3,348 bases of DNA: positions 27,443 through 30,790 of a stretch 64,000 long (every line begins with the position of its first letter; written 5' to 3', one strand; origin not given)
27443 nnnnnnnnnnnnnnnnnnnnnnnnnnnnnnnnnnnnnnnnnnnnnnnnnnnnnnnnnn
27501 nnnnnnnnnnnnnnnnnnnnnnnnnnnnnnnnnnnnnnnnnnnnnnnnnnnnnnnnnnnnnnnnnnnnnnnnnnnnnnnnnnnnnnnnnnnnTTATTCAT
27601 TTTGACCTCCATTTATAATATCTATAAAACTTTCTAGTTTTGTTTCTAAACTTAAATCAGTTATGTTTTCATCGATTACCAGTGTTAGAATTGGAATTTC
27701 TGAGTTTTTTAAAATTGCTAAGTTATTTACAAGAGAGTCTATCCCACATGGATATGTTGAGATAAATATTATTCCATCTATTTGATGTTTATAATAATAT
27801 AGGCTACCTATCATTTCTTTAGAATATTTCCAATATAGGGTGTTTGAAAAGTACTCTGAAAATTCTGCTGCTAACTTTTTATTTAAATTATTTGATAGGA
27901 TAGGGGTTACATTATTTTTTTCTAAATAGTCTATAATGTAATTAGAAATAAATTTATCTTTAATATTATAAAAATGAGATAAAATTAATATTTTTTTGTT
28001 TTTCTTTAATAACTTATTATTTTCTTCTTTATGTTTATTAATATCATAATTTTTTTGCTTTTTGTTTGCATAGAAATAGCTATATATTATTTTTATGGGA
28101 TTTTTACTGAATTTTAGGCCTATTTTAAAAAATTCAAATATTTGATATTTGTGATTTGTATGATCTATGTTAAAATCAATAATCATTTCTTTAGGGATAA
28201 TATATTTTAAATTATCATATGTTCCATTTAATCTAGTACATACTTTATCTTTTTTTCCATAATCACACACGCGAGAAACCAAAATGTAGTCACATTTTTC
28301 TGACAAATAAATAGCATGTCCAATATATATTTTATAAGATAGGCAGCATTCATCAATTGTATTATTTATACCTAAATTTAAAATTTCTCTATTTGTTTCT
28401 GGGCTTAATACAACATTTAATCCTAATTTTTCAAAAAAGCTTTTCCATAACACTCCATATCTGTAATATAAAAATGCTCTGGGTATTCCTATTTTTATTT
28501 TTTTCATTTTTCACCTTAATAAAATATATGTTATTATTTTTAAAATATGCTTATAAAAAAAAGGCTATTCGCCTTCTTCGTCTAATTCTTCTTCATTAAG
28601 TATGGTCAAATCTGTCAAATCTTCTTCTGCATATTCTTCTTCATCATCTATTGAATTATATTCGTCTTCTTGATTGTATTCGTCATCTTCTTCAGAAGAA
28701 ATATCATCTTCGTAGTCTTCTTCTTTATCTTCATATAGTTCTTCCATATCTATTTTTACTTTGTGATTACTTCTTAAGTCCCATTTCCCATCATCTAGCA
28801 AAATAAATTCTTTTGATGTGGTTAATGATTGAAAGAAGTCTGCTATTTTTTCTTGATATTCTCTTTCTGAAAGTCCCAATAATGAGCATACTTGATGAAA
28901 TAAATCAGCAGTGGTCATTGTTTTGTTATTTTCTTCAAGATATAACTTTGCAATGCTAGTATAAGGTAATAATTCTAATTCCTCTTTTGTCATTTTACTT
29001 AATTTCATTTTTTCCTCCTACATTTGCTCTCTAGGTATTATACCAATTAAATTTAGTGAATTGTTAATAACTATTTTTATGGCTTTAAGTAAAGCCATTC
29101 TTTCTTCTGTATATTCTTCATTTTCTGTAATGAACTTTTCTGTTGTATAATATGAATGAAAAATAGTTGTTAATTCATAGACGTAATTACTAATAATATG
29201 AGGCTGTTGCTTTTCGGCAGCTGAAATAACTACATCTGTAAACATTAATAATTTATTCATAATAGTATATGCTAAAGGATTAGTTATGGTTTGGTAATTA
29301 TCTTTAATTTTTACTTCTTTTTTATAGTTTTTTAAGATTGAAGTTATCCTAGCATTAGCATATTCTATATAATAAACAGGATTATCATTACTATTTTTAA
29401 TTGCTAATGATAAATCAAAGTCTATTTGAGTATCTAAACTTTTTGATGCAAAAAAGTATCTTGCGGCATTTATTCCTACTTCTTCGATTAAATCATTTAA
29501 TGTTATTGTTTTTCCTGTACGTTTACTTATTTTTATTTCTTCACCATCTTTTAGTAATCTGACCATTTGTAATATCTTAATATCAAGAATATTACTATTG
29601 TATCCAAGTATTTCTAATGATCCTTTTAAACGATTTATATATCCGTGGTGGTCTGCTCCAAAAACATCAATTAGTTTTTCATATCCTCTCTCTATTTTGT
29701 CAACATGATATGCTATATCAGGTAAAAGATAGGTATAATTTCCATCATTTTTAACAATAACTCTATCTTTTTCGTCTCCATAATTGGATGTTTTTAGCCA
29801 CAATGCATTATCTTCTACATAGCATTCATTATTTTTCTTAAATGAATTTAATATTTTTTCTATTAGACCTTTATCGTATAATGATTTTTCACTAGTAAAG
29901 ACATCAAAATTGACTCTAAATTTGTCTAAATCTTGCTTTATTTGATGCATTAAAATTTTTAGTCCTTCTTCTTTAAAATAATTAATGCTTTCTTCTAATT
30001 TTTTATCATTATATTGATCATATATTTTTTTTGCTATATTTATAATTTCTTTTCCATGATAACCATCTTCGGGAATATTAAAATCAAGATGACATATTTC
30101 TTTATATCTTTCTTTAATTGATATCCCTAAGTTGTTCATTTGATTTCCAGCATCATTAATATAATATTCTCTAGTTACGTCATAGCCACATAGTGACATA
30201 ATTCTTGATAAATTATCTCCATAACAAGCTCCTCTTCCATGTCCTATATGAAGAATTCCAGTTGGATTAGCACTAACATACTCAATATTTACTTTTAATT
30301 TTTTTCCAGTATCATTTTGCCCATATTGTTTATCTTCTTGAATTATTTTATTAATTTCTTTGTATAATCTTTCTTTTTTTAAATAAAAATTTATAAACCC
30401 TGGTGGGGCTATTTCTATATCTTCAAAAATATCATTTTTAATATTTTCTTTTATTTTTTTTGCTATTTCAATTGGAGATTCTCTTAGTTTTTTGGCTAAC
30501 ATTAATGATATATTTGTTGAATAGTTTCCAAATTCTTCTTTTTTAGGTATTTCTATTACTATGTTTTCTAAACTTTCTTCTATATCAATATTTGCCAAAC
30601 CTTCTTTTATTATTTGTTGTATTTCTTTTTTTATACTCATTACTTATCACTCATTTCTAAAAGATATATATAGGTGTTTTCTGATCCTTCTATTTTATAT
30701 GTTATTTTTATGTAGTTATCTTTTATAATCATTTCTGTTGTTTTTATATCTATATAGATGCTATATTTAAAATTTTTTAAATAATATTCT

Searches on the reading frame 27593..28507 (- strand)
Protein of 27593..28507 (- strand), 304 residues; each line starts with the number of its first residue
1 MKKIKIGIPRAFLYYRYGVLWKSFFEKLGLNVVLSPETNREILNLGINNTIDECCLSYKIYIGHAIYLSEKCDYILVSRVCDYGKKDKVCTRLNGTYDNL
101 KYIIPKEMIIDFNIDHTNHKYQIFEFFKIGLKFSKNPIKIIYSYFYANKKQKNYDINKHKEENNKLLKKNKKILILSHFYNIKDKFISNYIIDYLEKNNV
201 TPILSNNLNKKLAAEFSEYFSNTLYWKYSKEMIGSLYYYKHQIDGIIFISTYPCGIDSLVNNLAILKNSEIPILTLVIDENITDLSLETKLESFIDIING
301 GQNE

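Call 31: search_protein_families(library=pfam, proteins=[window:27593-28507:-], max_evalue=0.00001)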
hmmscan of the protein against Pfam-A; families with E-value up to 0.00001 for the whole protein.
window:27593-28507:- (304 aa): 1 family
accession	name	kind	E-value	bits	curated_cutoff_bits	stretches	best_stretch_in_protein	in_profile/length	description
PF09989.15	DUF2229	-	4e-34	118.6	29.4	1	5-204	1-214/218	CoA enzyme activase uncharacterised domain (DUF2229)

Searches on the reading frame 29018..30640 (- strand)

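Call 31: search_protein_families(library=pfam, proteins=[window:29018-30640:-], max_evalue=0.00001)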
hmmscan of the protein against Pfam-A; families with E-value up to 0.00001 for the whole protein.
window:29018-30640:- (540 aa): 3 families
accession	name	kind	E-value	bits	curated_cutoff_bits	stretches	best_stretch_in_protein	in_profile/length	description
PF00750.26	tRNA-synt_1d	-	6.4e-29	101.5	23.3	1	96-394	2-303/349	tRNA synthetases class I (R), catalytic domain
PF05746.21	DALR_1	-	1.2e-25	90.3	22.3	1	425-540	1-117/117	DALR anticodon binding domain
PF03485.21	Arg_tRNA_synt_N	-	2.3e-23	83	21.5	1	6-87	2-85/85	Arginyl tRNA synthetase N terminal domain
